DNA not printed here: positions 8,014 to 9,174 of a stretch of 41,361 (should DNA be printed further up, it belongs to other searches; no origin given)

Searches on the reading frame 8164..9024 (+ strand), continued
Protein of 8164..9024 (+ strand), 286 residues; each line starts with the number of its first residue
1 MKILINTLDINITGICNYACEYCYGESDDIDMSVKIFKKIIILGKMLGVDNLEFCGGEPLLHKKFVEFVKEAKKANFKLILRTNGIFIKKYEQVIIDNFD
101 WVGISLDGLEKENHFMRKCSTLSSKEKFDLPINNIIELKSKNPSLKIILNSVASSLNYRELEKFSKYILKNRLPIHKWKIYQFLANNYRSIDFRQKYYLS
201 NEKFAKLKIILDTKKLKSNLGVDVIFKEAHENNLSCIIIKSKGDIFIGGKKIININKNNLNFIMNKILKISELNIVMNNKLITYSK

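Call 27: fold_search(model_id=the predicted structure, library=pdb)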
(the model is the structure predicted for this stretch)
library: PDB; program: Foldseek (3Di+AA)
matches with E <= 10: 1794; with E <= 0.001: 151
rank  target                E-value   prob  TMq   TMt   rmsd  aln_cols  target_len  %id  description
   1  6q2p_B                2.6e-15  1.00  0.73  0.72   3.8       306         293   18  Crystal structure of mouse viperin bound to cytidine triphosphate and S-adenosylhomocysteine (released 2020-01-22)
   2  5vsl_A                3.3e-15  1.00  0.74  0.80   3.3       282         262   20  Crystal structure of viperin with bound [4Fe-4S] cluster and S-adenosylhomocysteine (SAH) (released 2017-06-14)
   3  6q2p_A                6.8e-15  1.00  0.73  0.72   3.7       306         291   18  Crystal structure of mouse viperin bound to cytidine triphosphate and S-adenosylhomocysteine (released 2020-01-22)
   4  6q2q_A                8.2e-15  1.00  0.73  0.72   3.7       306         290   19  Crystal structure of mouse viperin bound to uridine triphosphate and S-adenosylhomocysteine (released 2020-01-22)
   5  7n7h                  1.4e-14  1.00  0.74  0.73   3.6       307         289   18  X-ray crystal structure of Viperin-like enzyme from Nematostella vectensis (released 2021-07-07)
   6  9dfu                  2.3e-14  1.00  0.74  0.76   3.4       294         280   19  X-ray crystal structure of the second Viperin-like enzyme from T. virens variant F40H with bound CTP and SAM (released 2025-02-19)
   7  9dfn                  4.0e-14  1.00  0.77  0.78   3.4       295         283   19  X-ray crystal structure of the second viperin-like enzyme from Trichoderma virens with bound CTP and SAM (released 2025-02-19)
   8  6q2q_B                5.4e-14  1.00  0.72  0.71   3.7       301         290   18  Crystal structure of mouse viperin bound to uridine triphosphate and S-adenosylhomocysteine (released 2020-01-22)
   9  5vsm_A                6.0e-14  1.00  0.72  0.79   3.4       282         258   18  Crystal structure of viperin with bound [4Fe-4S] cluster, 5'-deoxyadenosine, and L-methionine (released 2017-06-14)
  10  5why_B                7.7e-14  1.00  0.67  0.47   6.0       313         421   18  Structural Insights into Thioether Bond Formation in the Biosynthesis of Sactipeptides (released 2017-07-26)
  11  5vsl_B                9.2e-14  1.00  0.69  0.76   3.8       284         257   19  Crystal structure of viperin with bound [4Fe-4S] cluster and S-adenosylhomocysteine (SAH) (released 2017-06-14)
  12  9dgw_C                1.3e-13  1.00  0.67  0.70   3.2       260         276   20  X-ray crystal structure of the Viperin-like enzyme from T. virens with bound CTP and SAM (released 2025-02-12)
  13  9dgw_B                1.7e-13  1.00  0.73  0.74   3.7       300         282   18  X-ray crystal structure of the Viperin-like enzyme from T. virens with bound CTP and SAM (released 2025-02-12)
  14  5v1s_A                1.7e-13  1.00  0.71  0.49   7.9       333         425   16  Crystal structure of Streptococcus suis SuiB bound to S-adenosylmethionine (released 2017-08-30)
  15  9dfw_C                1.8e-13  1.00  0.74  0.74   3.6       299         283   18  X-ray crystal structure of an engineered Viperin-like enzyme from T. virens with bound CTP and SAM (released 2025-02-12)
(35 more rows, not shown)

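Call 41: search_protein_families(library=ncbifam, proteins=[P0246, P0132, P0238, P0174, P0115, P0116, P0117, P0119, P0122, P0124], max_evalue=1e-18)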
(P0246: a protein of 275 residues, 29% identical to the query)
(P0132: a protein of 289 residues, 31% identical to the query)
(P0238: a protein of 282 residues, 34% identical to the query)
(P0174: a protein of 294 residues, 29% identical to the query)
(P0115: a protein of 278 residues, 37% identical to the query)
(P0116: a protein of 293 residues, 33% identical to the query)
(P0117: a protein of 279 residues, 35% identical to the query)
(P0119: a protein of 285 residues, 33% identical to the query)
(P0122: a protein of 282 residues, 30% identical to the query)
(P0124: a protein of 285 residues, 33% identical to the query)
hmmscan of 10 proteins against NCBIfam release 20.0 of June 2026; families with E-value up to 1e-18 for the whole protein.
P0246 (275 aa): 2 families
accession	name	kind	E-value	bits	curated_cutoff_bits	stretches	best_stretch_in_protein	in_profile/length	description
NF038283.1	viperin_w_prok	equivalog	9.6e-86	287.4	180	1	2-269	3-280/281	viperin family antiviral radical SAM protein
TIGR04278.1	viperin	exception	2.1e-53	181.6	450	1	2-274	60-338/347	antiviral radical SAM protein viperin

P0132 (289 aa): 2 families
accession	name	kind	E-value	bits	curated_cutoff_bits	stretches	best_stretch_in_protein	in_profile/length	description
NF038283.1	viperin_w_prok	equivalog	9.6e-81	271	180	1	8-283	3-280/281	viperin family antiviral radical SAM protein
TIGR04278.1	viperin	exception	6.3e-43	147.1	450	1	3-289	55-339/347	antiviral radical SAM protein viperin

P0238 (282 aa): 7 families
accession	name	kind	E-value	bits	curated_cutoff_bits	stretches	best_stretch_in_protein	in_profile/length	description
NF038283.1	viperin_w_prok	equivalog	6.5e-80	268.3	180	1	4-273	2-280/281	viperin family antiviral radical SAM protein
TIGR04278.1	viperin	exception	1.3e-43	149.4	450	1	4-281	59-341/347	antiviral radical SAM protein viperin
TIGR04347.1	pseudo_SAM_Halo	equivalog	2.6e-22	79.6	525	1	6-128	40-164/390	TIGR04347 family pseudo-SAM/SPASM protein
TIGR04055.1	rSAM_NirJ2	equivalog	3.8e-21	75.9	500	1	6-188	2-184/326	putative heme d1 biosynthesis radical SAM protein NirJ2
TIGR04545.1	rSAM_ahbD_hemeb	equivalog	5.1e-20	72.2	500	1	6-199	2-194/339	heme b synthase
TIGR02668.1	moaA_archaeal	equivalog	2e-19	69.7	325.25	1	7-208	13-215/303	GTP 3',8-cyclase MoaA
TIGR04546.1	rSAM_ahbC_deAc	equivalog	5.6e-19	68.2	650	1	6-159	41-192/390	12,18-didecarboxysiroheme deacetylase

P0174 (294 aa): 9 families
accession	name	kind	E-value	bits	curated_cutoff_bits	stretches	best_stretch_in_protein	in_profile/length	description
NF038283.1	viperin_w_prok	equivalog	6.3e-76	255.2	180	1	26-289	3-280/281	viperin family antiviral radical SAM protein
TIGR04278.1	viperin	exception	7e-37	127.2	450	1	22-294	56-338/347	antiviral radical SAM protein viperin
TIGR04303.1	GeoRSP_rSAM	equivalog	1.4e-24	87.3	400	1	26-229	6-210/325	GeoRSP system radical SAM/SPASM protein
TIGR02668.1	moaA_archaeal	equivalog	2.5e-23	82.5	325.25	1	24-215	9-209/303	GTP 3',8-cyclase MoaA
TIGR04317.1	W_rSAM_matur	equivalog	5.9e-22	78.3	380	1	25-185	4-171/349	tungsten cofactor oxidoreductase radical SAM maturase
TIGR02666.1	moaA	equivalog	1.1e-21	77.1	284.05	1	30-221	15-215/336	GTP 3',8-cyclase MoaA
NF001199.0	PRK00164.2-1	equivalog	3.1e-20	72.5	231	1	24-207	11-196/308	GTP 3',8-cyclase MoaA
TIGR04051.1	rSAM_NirJ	equivalog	2.6e-19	69.4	515.45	1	28-246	5-229/354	heme d1 biosynthesis radical SAM protein NirJ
NF045574.1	sacti_mat_StsB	exception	3.7e-19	68.9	625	1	20-205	91-280/466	StsB family radical SAM/SPASM domain sactipeptide maturase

P0115 (278 aa): 7 families
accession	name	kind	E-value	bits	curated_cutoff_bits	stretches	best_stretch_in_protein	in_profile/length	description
NF038283.1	viperin_w_prok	equivalog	7.4e-35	120.5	180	1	5-239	6-251/281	viperin family antiviral radical SAM protein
TIGR04303.1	GeoRSP_rSAM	equivalog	7.1e-24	85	400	1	4-202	8-207/325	GeoRSP system radical SAM/SPASM protein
TIGR02666.1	moaA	equivalog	3.1e-22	79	284.05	1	7-210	16-230/336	GTP 3',8-cyclase MoaA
TIGR02668.1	moaA_archaeal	equivalog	4.1e-22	78.5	325.25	1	7-196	16-210/303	GTP 3',8-cyclase MoaA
TIGR04051.1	rSAM_NirJ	equivalog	9e-20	70.9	515.45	1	5-184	6-188/354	heme d1 biosynthesis radical SAM protein NirJ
TIGR04055.1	rSAM_NirJ2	equivalog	3.1e-19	69.7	500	1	4-210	3-211/326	putative heme d1 biosynthesis radical SAM protein NirJ2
TIGR04545.1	rSAM_ahbD_hemeb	equivalog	1e-18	67.9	500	0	4-210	3-212/339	heme b synthase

P0116 (293 aa): 4 families
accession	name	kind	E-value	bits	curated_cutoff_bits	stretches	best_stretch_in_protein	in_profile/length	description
NF038283.1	viperin_w_prok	equivalog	1.1e-26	93.7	180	1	16-252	3-242/281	viperin family antiviral radical SAM protein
TIGR04055.1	rSAM_NirJ2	equivalog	8.1e-22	78.2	500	1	19-231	4-209/326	putative heme d1 biosynthesis radical SAM protein NirJ2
NF045574.1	sacti_mat_StsB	exception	1.5e-21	76.8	625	1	23-218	104-290/466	StsB family radical SAM/SPASM domain sactipeptide maturase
TIGR04545.1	rSAM_ahbD_hemeb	equivalog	1.6e-19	70.6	500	1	20-220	5-199/339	heme b synthase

P0117 (279 aa): 3 families
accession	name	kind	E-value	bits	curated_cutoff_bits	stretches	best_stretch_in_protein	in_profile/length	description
NF038283.1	viperin_w_prok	equivalog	1.9e-29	102.7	180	1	9-248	7-257/281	viperin family antiviral radical SAM protein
TIGR04317.1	W_rSAM_matur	equivalog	4.1e-20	72.2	380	1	5-166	5-174/349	tungsten cofactor oxidoreductase radical SAM maturase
TIGR02668.1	moaA_archaeal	equivalog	3e-19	69.1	325.25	1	6-181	12-192/303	GTP 3',8-cyclase MoaA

P0119 (285 aa): 10 families
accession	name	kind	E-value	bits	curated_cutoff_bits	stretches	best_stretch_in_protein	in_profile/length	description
NF038283.1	viperin_w_prok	equivalog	1.1e-27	97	180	1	8-241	2-242/281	viperin family antiviral radical SAM protein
TIGR04545.1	rSAM_ahbD_hemeb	equivalog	2.1e-25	89.9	500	1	11-214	3-204/339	heme b synthase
TIGR04546.1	rSAM_ahbC_deAc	equivalog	3.7e-25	88.5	650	1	11-173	42-204/390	12,18-didecarboxysiroheme deacetylase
TIGR04055.1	rSAM_NirJ2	equivalog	3e-23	82.9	500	1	10-217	2-206/326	putative heme d1 biosynthesis radical SAM protein NirJ2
TIGR02666.1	moaA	equivalog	9.2e-23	80.7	284.05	1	12-218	14-223/336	GTP 3',8-cyclase MoaA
TIGR02668.1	moaA_archaeal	equivalog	2.7e-22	79.1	325.25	1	12-213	14-215/303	GTP 3',8-cyclase MoaA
TIGR04347.1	pseudo_SAM_Halo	equivalog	8e-20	71.4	525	1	12-182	42-210/390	TIGR04347 family pseudo-SAM/SPASM protein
TIGR04054.1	rSAM_NirJ1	equivalog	1.2e-19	70.3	650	1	11-174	39-202/387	putative heme d1 biosynthesis radical SAM protein NirJ1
TIGR04317.1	W_rSAM_matur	equivalog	3e-19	69.3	380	1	11-171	7-173/349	tungsten cofactor oxidoreductase radical SAM maturase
TIGR04051.1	rSAM_NirJ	equivalog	4.3e-19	68.7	515.45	1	12-173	6-167/354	heme d1 biosynthesis radical SAM protein NirJ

P0122 (282 aa): 9 families
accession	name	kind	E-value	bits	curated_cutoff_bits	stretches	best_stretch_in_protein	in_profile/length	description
NF038283.1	viperin_w_prok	equivalog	2.9e-27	95.5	180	1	7-240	4-244/281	viperin family antiviral radical SAM protein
TIGR04545.1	rSAM_ahbD_hemeb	equivalog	1.4e-21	77.3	500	1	10-219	5-212/339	heme b synthase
TIGR04051.1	rSAM_NirJ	equivalog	2.8e-21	75.9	515.45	1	12-172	9-169/354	heme d1 biosynthesis radical SAM protein NirJ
TIGR04055.1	rSAM_NirJ2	equivalog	1.2e-20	74.4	500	1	10-221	5-213/326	putative heme d1 biosynthesis radical SAM protein NirJ2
TIGR04546.1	rSAM_ahbC_deAc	equivalog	1.9e-20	73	650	1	10-171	44-205/390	12,18-didecarboxysiroheme deacetylase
TIGR04347.1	pseudo_SAM_Halo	equivalog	8.9e-20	71.3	525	1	11-182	44-213/390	TIGR04347 family pseudo-SAM/SPASM protein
TIGR02668.1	moaA_archaeal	equivalog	9.1e-20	70.8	325.25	1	4-202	9-207/303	GTP 3',8-cyclase MoaA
TIGR04054.1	rSAM_NirJ1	equivalog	1e-19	70.4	650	1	10-171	41-202/387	putative heme d1 biosynthesis radical SAM protein NirJ1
NF045574.1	sacti_mat_StsB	exception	7e-19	68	625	1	5-173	96-263/466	StsB family radical SAM/SPASM domain sactipeptide maturase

P0124 (285 aa): 1 family
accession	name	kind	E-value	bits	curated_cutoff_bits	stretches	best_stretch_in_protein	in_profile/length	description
NF038283.1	viperin_w_prok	equivalog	2.3e-25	89.3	180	1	8-239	4-244/281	viperin family antiviral radical SAM protein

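Call 46: find_related_loci(query=A3, collection=genome_contigs, flank=8000)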
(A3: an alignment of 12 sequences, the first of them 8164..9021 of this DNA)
Query A3 (286 aa) in genome_contigs; peptide patterns used: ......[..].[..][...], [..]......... (x = any residue, [..] = any of these).
599 stretches matched a pattern (row limit reached: there are more); 408 encode a relative of the query (tblastn E <= 1e-3); the best 80 are kept; 80 distinct loci.
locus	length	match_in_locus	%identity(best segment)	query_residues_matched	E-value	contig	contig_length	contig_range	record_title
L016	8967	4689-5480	43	7-284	4e-60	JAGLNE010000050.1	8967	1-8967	MAG: Candidatus Parcubacteria bacterium isolate RS_6_24 ROV157_6.bin.24.fa_50, whole genome shotgun sequence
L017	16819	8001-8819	39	4-284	2e-53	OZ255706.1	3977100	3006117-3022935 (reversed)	MAG: Methylomarinum sp. isolate eb2aa360-30b5-4655-8ffb-0c3e18bb37f2 genome assembly, chromosome: 1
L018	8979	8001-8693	31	8-245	3e-22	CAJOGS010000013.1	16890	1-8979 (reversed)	uncultured Selenomonadaceae bacterium isolate Sheep_2_mag_89 genome assembly, contig: scaffold_3153, whole genome shotgu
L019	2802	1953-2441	29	16-185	3e-21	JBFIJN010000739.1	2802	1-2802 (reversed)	MAG: Nannocystaceae bacterium isolate Mix_sand11.2021.09.Z.87 k141_1610430_length_2802_cov_20.5118, whole genome shotgun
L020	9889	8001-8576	28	7-204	2e-18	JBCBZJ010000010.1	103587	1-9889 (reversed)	MAG: Verrucomicrobiota bacterium isolate P01_A01_bin.112 k141_130667_length_103587_cov_17.3115, whole genome shotgun seq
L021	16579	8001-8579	32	1-188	3e-18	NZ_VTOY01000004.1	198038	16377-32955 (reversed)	Selenomonas ruminis strain mPRGC5 4, whole genome shotgun sequence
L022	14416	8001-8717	23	16-271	3e-18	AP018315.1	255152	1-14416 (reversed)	Sphaerospermopsis kisseleviana NIES-73 plasmid plasmid1 DNA, complete genome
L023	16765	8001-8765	23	2-271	4e-18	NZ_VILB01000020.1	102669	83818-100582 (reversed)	Anabaena sp. UHCC 0187 scaffold20_cov14, whole genome shotgun sequence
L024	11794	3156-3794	31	8-222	4e-18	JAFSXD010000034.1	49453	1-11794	MAG: Selenomonadaceae bacterium isolate RGIG3554 Goat_Rumen.Co__c1152047, whole genome shotgun sequence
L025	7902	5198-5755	31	8-188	2e-17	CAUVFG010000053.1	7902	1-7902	MAG TPA_asm: uncultured Selenomonas sp. isolate SRR23388440_bin.48_MetaWRAP_v1.3_MAG genome assembly, contig: ERZ2165979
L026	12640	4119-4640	33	8-179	2e-17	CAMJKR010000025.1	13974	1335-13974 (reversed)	MAG: uncultured Selenomonadales bacterium isolate SRR12081298_bin.24_metaWRAP_v1.3_MAG genome assembly, contig: ERZ12289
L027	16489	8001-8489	29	16-185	4e-17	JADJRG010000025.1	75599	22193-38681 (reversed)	MAG: Nannocystis sp. isolate Fred_18-Q3-R57-64_MAXAC.384 tig00350939-10-755460, whole genome shotgun sequence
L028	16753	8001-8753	25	5-266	5e-17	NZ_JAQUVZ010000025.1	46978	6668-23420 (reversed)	MAG: Methanosarcina sp. isolate STD2_179 NODE_2586_length_46978_cov_18.076647_Sandtown_D2, whole genome shotgun sequence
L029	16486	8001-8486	25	16-184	1e-16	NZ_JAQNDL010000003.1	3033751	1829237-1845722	Nannocystis bainbridge strain BB15-2 000001Farrow, whole genome shotgun sequence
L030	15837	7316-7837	25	4-184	7e-16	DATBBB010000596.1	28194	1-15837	MAG TPA_asm: Kofleriaceae bacterium isolate SMAG_U5747 k141_3706175, whole genome shotgun sequence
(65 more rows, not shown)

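Call 47: find_encoding_contigs(protein=P0010, flank=7000, max_places=2)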
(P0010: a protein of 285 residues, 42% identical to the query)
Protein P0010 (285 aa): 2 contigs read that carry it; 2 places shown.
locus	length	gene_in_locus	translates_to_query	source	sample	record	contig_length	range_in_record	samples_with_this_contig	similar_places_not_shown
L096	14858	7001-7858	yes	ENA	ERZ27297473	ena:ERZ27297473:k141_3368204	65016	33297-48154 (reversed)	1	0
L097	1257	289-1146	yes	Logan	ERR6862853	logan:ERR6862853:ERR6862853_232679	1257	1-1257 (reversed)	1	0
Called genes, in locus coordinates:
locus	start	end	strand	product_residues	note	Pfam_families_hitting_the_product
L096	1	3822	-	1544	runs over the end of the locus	-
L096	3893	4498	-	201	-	PF09721:Exosortase_EpsH (weak)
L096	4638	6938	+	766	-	PF00437:T2SSE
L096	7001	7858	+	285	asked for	PF04055:Radical_SAM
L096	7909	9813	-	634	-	PF17214:KH_TffA, PF00753:Lactamase_B, PF23023:Anti-Pycsar_Apyc1, PF12706:Lactamase_B_2, PF16661:Lactamase_B_6, PF10996:Beta-Casp, PF07521:RMMBL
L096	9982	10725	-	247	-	PF00227:Proteasome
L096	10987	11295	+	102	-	-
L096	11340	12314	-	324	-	-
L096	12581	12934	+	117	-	PF07332:Phage_holin_3_6 (weak)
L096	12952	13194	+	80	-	-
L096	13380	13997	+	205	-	PF12917:YfbR-like, PF13023:HD_3, PF01966:HD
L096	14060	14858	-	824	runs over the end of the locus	PF24908:Ig_SIBA-E_2nd (faint), PF22352:K319L-like_PKD (weak), PF07495:Y_Y_Y (faint), PF22352:K319L-like_PKD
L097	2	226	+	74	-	?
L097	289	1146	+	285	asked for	PF04055:Radical_SAM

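Call 48: find_encoding_contigs(protein=P0008, flank=7000, max_places=2)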
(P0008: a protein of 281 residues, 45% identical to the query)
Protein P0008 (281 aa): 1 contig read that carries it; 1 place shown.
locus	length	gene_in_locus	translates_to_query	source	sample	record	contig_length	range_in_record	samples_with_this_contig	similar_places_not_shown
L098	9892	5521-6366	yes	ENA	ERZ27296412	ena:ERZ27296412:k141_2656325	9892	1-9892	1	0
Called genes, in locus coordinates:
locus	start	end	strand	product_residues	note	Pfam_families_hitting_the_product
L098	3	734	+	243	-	?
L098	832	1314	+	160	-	PF01245:Ribosomal_L19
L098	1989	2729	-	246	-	PF01978:TrmB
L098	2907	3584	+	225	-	-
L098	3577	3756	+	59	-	-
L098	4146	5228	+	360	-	PF13784:Fic_N, PF02661:Fic, PF21248:SoFic-like_C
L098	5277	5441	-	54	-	-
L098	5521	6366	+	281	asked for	PF04055:Radical_SAM, PF13353:Fer4_12 (faint)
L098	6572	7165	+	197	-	PF03848:TehB, PF05175:MTS (weak), PF13489:Methyltransf_23, PF02353:CMAS, PF13847:Methyltransf_31, PF08241:Methyltransf_11, PF08242:Methyltransf_12, PF13649:Methyltransf_25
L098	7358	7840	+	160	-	PF00293:NUDIX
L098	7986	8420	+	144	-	-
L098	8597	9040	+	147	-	PF04307:YdjM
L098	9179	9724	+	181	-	-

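Call 49: find_encoding_contigs(protein=P0034, flank=7000, max_places=2)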
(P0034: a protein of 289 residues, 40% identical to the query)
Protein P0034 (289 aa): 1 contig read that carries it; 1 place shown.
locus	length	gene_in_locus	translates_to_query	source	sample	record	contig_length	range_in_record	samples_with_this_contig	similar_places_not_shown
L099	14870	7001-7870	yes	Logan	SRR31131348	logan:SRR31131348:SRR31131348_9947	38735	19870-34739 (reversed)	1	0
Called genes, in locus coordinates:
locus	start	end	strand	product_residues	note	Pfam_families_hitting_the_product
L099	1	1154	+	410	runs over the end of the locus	PF00374:NiFeSe_Hases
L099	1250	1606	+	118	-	PF13366:PDDEXK_3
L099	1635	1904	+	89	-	PF01155:HypA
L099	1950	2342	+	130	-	-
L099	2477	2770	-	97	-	PF01197:Ribosomal_L31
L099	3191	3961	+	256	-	PF00318:Ribosomal_S2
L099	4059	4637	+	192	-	PF00889:EF_TS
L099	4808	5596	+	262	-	PF04468:PSP1, PF28472:PSP1_3rd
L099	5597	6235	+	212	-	PF00515:TPR_1, PF07719:TPR_2, PF13181:TPR_8 (weak)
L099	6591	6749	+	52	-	PF00471:Ribosomal_L33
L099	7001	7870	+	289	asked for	PF04055:Radical_SAM, PF13353:Fer4_12 (weak)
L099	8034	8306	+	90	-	PF01541:GIY-YIG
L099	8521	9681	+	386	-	-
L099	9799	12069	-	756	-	PF02366:PMT, PF13231:PMT_2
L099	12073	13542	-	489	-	PF01943:Polysacc_synt, PF13440:Polysacc_synt_3, PF03023:MurJ, PF01554:MatE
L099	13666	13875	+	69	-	-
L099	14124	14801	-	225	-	PF02223:Thymidylate_kin (weak)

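Call 52: find_encoding_contigs(protein=P0002, flank=5000, max_places=3)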
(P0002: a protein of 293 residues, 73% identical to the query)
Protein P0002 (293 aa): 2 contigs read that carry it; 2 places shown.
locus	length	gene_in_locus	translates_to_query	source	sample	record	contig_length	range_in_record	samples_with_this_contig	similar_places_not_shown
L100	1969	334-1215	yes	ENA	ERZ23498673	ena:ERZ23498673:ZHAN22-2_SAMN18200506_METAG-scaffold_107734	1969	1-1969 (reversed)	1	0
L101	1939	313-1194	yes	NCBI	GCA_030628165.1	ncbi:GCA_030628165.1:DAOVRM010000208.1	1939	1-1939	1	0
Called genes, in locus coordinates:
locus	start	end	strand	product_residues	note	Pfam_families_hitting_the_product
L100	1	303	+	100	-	?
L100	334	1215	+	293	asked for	PF04055:Radical_SAM, PF13353:Fer4_12 (weak)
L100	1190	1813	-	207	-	PF01909:NTP_transf_2, PF18765:Polbeta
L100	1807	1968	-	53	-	?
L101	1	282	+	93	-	?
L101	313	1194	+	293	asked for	PF04055:Radical_SAM, PF13353:Fer4_12 (weak)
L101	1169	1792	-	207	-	PF01909:NTP_transf_2, PF18765:Polbeta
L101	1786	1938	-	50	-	?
